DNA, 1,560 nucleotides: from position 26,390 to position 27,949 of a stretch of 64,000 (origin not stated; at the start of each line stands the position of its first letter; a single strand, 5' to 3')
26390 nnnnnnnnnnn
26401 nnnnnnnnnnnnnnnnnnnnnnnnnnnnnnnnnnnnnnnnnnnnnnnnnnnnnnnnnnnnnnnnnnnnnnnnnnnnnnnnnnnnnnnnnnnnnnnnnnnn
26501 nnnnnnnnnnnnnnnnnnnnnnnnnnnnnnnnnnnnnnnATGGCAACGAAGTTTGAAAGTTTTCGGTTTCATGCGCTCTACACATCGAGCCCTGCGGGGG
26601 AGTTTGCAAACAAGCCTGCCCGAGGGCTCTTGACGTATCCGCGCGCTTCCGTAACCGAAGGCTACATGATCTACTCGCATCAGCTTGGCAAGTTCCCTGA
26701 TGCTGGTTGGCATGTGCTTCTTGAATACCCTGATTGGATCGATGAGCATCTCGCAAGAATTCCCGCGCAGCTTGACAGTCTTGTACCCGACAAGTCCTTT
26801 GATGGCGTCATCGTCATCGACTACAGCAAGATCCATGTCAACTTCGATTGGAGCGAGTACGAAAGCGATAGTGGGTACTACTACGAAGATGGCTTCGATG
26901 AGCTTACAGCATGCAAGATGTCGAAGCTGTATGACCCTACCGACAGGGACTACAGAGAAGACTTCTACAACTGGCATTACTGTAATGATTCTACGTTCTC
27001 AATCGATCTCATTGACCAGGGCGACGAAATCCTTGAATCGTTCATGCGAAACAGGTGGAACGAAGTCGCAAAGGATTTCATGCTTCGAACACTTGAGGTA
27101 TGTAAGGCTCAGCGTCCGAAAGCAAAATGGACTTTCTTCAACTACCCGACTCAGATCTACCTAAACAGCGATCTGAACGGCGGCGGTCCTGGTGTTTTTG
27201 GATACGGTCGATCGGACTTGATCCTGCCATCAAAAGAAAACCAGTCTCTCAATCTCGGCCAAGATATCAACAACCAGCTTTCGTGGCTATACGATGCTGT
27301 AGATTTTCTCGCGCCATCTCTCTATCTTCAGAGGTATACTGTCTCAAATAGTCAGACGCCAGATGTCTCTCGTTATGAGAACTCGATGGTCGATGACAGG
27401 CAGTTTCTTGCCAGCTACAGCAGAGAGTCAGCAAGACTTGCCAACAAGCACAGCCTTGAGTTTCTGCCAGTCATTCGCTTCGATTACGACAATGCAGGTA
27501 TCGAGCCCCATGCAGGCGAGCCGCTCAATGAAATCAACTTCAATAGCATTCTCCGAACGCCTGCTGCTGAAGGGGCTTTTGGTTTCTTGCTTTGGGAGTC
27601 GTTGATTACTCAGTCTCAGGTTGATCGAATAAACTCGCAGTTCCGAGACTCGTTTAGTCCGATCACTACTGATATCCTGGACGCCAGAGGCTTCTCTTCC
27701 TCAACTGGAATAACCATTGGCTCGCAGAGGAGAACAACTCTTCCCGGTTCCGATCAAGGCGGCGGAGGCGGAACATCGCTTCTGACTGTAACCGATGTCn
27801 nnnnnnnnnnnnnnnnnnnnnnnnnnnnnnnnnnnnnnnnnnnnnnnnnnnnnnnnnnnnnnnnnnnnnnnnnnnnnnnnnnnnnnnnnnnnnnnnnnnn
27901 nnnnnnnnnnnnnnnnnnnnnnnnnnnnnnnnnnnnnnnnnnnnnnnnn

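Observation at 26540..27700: N-terminal region of the 1175-aa protein resembles a GH56 (animal-type) hyaluronidase fold, with the canonical catalytic Glu position altered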

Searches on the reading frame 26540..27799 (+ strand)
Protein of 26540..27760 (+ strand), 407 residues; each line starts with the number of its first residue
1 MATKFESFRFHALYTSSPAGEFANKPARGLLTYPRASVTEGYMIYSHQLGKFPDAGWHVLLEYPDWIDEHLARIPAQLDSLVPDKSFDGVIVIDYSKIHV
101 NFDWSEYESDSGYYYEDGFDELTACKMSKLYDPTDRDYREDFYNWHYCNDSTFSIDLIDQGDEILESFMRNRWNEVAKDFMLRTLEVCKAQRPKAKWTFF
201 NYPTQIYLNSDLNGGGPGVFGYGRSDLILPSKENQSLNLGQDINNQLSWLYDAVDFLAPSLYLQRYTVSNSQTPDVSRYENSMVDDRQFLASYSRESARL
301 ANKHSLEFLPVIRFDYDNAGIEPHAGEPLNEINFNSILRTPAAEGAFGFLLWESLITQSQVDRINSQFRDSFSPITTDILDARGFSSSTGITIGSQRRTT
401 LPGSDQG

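Call 3: search_protein_families(library=pfam, proteins=[window:26540-27700:+], max_evalue=10)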
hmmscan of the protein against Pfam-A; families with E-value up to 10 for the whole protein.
window:26540-27700:+ (387 aa): 1 family
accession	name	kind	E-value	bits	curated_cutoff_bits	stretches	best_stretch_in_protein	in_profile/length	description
PF01630.24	Glyco_hydro_56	-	2.5e-16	60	23.2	3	167-204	145-182/335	Hyaluronidase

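Call 4: search_solved_structures(query=window:26540-27760:+, max_evalue=10, show_alignments=3)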
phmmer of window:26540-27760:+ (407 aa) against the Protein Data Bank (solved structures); distinct sequences matched with E-value up to 10: 4.
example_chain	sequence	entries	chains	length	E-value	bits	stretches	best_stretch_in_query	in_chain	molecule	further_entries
1fcq_A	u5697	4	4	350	7.9e-07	31.7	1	162-271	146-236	HYALURONOGLUCOSAMINIDASE | HYALURONONGLUCOSAMINIDASE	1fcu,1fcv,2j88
2atm_A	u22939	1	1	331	5.6e-05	25.6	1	151-206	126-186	Hyaluronoglucosaminidase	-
2pe4_A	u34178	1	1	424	0.00013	24.4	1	166-355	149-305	Hyaluronidase-1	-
9jub_A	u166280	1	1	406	0.35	13.1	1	170-263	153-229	Hyaluronidase PH-20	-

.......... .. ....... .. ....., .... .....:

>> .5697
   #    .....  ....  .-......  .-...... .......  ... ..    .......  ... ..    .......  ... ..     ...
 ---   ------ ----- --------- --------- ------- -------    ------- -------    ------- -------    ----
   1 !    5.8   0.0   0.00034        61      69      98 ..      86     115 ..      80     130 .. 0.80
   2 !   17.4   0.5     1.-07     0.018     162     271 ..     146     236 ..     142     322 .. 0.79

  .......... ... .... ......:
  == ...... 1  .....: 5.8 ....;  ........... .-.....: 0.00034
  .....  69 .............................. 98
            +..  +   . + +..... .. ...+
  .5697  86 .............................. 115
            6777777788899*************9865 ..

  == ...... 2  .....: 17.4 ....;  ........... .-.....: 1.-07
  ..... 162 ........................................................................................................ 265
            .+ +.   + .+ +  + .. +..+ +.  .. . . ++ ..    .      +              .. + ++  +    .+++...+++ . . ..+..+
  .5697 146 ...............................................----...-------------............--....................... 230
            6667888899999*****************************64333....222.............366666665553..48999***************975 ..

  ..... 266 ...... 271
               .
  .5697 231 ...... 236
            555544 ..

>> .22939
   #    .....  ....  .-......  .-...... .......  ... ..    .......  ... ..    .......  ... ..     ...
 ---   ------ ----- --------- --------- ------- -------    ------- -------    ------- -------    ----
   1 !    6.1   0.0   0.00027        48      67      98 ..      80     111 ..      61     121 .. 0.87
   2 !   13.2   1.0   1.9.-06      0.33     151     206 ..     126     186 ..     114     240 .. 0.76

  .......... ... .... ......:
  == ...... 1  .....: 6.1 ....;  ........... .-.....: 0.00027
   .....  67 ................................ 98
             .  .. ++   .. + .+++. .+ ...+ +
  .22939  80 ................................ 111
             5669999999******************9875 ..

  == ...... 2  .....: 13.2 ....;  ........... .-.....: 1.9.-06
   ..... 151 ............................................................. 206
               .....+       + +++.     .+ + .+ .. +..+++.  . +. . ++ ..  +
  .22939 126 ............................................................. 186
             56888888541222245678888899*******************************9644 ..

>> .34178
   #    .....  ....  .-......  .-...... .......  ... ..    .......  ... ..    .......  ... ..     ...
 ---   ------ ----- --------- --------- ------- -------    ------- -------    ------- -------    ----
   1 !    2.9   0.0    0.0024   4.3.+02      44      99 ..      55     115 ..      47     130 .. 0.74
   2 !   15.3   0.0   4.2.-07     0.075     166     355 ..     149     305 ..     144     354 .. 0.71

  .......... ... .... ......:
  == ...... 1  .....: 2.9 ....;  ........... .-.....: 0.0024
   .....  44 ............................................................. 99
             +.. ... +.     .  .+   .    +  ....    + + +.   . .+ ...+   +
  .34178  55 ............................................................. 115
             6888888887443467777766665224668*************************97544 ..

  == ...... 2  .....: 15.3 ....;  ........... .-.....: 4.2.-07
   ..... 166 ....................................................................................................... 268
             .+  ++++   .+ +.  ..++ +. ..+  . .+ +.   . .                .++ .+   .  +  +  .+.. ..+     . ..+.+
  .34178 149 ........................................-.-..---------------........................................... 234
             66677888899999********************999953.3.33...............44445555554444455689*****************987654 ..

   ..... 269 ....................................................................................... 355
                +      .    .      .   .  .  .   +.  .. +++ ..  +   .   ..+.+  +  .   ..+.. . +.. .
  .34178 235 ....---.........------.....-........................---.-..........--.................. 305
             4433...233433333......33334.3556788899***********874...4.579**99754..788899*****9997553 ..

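Call 9: find_homologous_proteins(query=window:26540-27760:+, max_evalue=0.001)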
Query window:26540-27760:+ (407 aa): 2 proteins with E <= 0.001 among 1979 candidates.
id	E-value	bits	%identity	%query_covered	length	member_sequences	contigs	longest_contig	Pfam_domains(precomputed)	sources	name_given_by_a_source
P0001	6.6e-94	333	42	93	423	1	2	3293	PF01630.26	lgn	-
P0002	1.6e-33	135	32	83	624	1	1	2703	PF01630.26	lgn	-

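Call 12: find_encoding_contigs(protein=P0001, flank=10000)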
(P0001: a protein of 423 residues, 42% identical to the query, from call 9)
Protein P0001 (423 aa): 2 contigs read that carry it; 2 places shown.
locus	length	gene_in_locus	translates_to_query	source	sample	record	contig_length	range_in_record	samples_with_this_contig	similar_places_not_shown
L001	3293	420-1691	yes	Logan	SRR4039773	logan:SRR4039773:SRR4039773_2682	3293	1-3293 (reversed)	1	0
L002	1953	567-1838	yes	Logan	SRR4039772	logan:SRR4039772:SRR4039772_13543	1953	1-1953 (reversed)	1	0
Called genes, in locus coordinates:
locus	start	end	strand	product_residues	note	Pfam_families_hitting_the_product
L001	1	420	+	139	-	?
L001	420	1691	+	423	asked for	PF01630:Glyco_hydro_56 (weak)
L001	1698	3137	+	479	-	-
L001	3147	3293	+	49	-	?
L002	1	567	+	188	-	?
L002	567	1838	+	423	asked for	PF01630:Glyco_hydro_56 (weak)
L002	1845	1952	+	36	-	?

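Call 13: find_encoding_contigs(protein=P0002, flank=10000)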
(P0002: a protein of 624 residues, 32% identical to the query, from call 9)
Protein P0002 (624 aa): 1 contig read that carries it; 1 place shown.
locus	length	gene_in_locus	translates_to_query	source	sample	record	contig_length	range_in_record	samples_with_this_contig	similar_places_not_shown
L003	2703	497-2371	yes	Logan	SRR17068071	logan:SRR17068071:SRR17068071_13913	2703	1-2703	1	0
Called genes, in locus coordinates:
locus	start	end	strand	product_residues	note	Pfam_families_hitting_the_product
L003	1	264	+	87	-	?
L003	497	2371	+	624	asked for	PF01630:Glyco_hydro_56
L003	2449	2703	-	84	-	?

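Call 23: search_protein_families(library=ncbifam, proteins=[P0002, P0001], max_evalue=0.1)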
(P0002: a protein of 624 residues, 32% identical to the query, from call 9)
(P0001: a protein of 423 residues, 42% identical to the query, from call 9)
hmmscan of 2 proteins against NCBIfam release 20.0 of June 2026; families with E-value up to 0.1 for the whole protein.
P0002 (624 aa): 0 families

P0001 (423 aa): 0 families

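Call 25: search_protein_representatives(alignment_id=A1)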
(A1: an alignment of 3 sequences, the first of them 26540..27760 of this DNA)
Query: 3 sequences, 421 profile positions. Proteins with E-value up to 0.001 (for the whole library): 866; up to 1e-10: 405; up to 1e-30: 93. The best 150 are listed.
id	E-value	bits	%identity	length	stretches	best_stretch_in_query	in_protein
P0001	6.8e-227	769.6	-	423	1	1-421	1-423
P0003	1.8e-213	725.4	-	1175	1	1-409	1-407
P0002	3.4e-165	566.4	-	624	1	6-410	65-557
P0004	4.4e-113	394.7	-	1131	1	1-379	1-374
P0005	5.7e-99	348.2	-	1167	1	8-401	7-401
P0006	1.5e-81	290.8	-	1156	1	10-364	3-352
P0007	7.7e-73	262.1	-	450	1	6-407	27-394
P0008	4.9e-72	259.5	-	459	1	9-400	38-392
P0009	2.4e-71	257.2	-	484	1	13-382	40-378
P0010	3.4e-71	256.7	-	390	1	38-379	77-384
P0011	2.0e-70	254.2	-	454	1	13-378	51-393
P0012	1.6e-69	251.2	-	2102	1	31-349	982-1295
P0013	1.0e-67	245.3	-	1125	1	27-345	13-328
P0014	7.4e-65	235.8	-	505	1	13-384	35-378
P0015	8.7e-65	235.6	-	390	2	10-204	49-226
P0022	4.3e-60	220.1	-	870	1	41-408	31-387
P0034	2.5e-51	191.3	-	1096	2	165-407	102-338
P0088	1.2e-31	126.4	-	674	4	161-353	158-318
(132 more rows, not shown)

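Call 30: find_encoding_contigs(protein=P0004, flank=10000, max_places=4)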
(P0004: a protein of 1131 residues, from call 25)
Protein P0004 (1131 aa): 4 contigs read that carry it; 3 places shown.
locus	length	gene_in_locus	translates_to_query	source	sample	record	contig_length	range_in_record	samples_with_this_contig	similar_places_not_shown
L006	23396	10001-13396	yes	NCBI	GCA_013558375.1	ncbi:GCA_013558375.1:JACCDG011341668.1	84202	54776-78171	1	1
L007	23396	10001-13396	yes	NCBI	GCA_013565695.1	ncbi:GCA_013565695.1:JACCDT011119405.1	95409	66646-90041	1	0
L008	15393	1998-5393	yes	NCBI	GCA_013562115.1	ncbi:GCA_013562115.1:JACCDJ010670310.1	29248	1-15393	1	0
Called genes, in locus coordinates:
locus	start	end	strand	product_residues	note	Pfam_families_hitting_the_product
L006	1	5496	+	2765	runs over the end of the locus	PF25788:Ig_Rha78A_N (faint)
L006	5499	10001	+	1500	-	PF00041:fn3 (faint)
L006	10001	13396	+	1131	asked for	PF01630:Glyco_hydro_56 (faint)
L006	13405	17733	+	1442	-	-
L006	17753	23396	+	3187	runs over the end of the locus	PF13385:Laminin_G_3, PF01344:Kelch_1, PF13415:Beta-prop_FBX42, PF13964:Beta-prop_Calicin, PF24681:Kelch_KLHDC2_KLHL20_DRC7, PF24981:Beta-prop_ATRN-LZTR1, PF25210:Kelch_FKB95 (weak), PF24681:Kelch_KLHDC2_KLHL20_DRC7 (weak)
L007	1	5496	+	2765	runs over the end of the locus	PF25788:Ig_Rha78A_N (faint)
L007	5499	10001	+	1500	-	PF00041:fn3 (faint)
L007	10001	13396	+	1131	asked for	PF01630:Glyco_hydro_56 (faint)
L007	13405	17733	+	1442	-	-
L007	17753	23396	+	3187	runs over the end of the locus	PF13385:Laminin_G_3, PF01344:Kelch_1, PF13415:Beta-prop_FBX42, PF13964:Beta-prop_Calicin, PF24681:Kelch_KLHDC2_KLHL20_DRC7, PF24981:Beta-prop_ATRN-LZTR1, PF25210:Kelch_FKB95 (weak), PF24681:Kelch_KLHDC2_KLHL20_DRC7 (weak)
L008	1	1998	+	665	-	?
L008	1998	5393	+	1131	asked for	PF01630:Glyco_hydro_56 (faint)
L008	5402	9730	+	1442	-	-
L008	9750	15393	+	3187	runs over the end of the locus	PF13385:Laminin_G_3, PF01344:Kelch_1, PF13415:Beta-prop_FBX42, PF13964:Beta-prop_Calicin, PF24681:Kelch_KLHDC2_KLHL20_DRC7, PF24981:Beta-prop_ATRN-LZTR1, PF25210:Kelch_FKB95 (weak), PF24681:Kelch_KLHDC2_KLHL20_DRC7 (weak)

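Call 33: find_encoding_contigs(protein=P0005, flank=10000, max_places=2)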
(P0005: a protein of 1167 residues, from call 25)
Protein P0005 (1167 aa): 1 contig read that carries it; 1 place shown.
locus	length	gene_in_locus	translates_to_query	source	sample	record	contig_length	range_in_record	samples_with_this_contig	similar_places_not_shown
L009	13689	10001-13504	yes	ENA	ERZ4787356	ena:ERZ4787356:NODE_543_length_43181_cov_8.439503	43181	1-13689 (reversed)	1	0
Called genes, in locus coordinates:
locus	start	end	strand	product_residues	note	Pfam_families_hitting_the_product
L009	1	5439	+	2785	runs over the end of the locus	-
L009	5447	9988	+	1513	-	PF00041:fn3 (faint)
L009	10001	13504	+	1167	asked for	-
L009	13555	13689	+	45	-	?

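Call 34: find_encoding_contigs(protein=P0012, flank=10000, max_places=2)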
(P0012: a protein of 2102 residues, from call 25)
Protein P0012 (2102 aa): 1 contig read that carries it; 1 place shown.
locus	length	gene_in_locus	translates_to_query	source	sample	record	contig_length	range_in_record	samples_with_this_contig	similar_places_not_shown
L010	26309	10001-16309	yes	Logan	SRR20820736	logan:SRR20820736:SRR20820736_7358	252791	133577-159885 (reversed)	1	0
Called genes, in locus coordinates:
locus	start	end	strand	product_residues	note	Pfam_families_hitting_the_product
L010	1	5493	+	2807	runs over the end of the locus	-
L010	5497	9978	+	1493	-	PF00041:fn3 (faint)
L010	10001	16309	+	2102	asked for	PF01630:Glyco_hydro_56 (faint)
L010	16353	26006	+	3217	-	PF13385:Laminin_G_3, PF01344:Kelch_1 (faint), PF13964:Beta-prop_Calicin (weak), PF24681:Kelch_KLHDC2_KLHL20_DRC7 (weak), PF24981:Beta-prop_ATRN-LZTR1, PF24681:Kelch_KLHDC2_KLHL20_DRC7 (weak)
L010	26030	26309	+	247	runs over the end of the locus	PF00535:Glycos_transf_2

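Call 40: predict_structure(alignment_id=A2)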
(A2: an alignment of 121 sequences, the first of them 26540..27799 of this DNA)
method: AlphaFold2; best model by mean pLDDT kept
length: 420 residues; sequences in the alignment: 121
mean_pLDDT: 90.0   pTM: 0.87
mean pLDDT of the five models: 90.0, 88.9, 88.3, 87.5, 86.9
residues with pLDDT >= 90: 341; 70-90: 35; 50-70: 12; < 50: 32
segments of 3 or more residues with pLDDT < 50: 388-400, 402-420
pLDDT, mean of each block of 10 residues (from residue 1): 72 93 90 86 97 98 98 98 97 97 90 95 96 96 98 98 97 98 99 98 95 93 90 84 97 98 97 96 97 97 97 88 93 97 96 95 93 91 64 45 47 39
secondary structure, 60 per line:
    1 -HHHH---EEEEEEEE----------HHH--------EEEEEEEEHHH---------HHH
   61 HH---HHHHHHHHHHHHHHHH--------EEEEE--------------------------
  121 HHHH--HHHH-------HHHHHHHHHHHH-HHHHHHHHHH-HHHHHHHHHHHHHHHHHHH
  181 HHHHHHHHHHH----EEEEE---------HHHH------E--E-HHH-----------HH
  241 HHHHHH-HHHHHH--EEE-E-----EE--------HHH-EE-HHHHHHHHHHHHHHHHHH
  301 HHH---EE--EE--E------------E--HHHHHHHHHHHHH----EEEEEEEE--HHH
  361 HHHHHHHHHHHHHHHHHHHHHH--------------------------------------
elements in order: H2-5 E9-16 E38-45 H58-62 H66-81 E90-94 H121-124 H127-130 H138-149 H151-160 H162-191 E196-200 H210-213 H239-246 H248-253 E256-258 H283-303 H331-343 E348-355 H358-382

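Call 43: fold_search(model_id=the predicted structure, library=pdb)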
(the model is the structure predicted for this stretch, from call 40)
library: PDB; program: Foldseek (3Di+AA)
matches with E <= 10: 1169; with E <= 0.001: 6
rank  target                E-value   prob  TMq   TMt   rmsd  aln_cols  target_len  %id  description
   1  2atm                  1.0e-15  1.00  0.53  0.68   7.1       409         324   17  Crystal structure of the recombinant allergen Ves v 2 (released 2006-05-23)
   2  2pe4_A                1.5e-15  1.00  0.55  0.55   5.4       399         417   18  Structure of Human Hyaluronidase 1, a Hyaluronan Hydrolyzing Enzyme Involved in Tumor Growth and Angiogenesis (released 2007-06-12)
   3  2j88_A                1.9e-15  1.00  0.54  0.70   6.5       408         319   17  Hyaluronidase in complex with a monoclonal IgG Fab fragment (released 2007-04-03)
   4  1fcq                  2.1e-15  1.00  0.56  0.74   5.8       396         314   18  CRYSTAL STRUCTURE (MONOCLINIC) OF BEE VENOM HYALURONIDASE (released 2001-10-01)
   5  1fcu                  2.3e-15  1.00  0.53  0.67   6.7       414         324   17  CRYSTAL STRUCTURE (TRIGONAL) OF BEE VENOM HYALURONIDASE (released 2001-10-01)
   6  9jub_A                1.2e-13  1.00  0.56  0.58   6.5       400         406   16  Cryo-EM structure of human hyaluronidase PH-20 (released 2024-10-30)
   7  5oq2_B                1.5e-03  0.99  0.33  0.37   8.9       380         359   11  Se-SAD structure of the functional region of Cwp19 from Clostridium difficile (released 2017-11-01)
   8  3tp4_A                6.5e-03  0.87  0.32  0.30  10.2       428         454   11  Crystal Structure of engineered protein at the resolution 1.98A, Northeast Structural Genomics Consortium Target OR128 (released 2011-10-05)
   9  6t5o_AAA              6.5e-03  0.66  0.28  0.20  12.6       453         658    7  Bacteroides salyersiae GH164 beta-mannosidase (released 2020-01-01)
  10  7omi_FFF              8.7e-03  0.69  0.30  0.22  11.9       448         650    9  Bs164 in complex with mannocyclophellitol epoxide (released 2022-02-02)
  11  2x2y_B                9.2e-03  0.84  0.34  0.32   9.6       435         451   12  Cellulomonas fimi endo-beta-1,4-mannanase double mutant (released 2010-06-23)
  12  6t6g_AAA              1.0e-02  0.69  0.30  0.21  11.1       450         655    8  Bacteroides salyersiae GH164 beta-mannosidase in complex with noeuromycin (released 2020-01-01)
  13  7omi_AAA              1.1e-02  0.60  0.28  0.20  12.3       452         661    9  Bs164 in complex with mannocyclophellitol epoxide (released 2022-02-02)
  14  2aam_B                1.1e-02  0.57  0.23  0.32  12.8       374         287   12  Crystal structure of a putative glycosidase (tm1410) from thermotoga maritima at 2.20 A resolution (released 2005-07-26)
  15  6t6g_BBB              1.2e-02  0.72  0.32  0.23  12.0       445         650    9  Bacteroides salyersiae GH164 beta-mannosidase in complex with noeuromycin (released 2020-01-01)
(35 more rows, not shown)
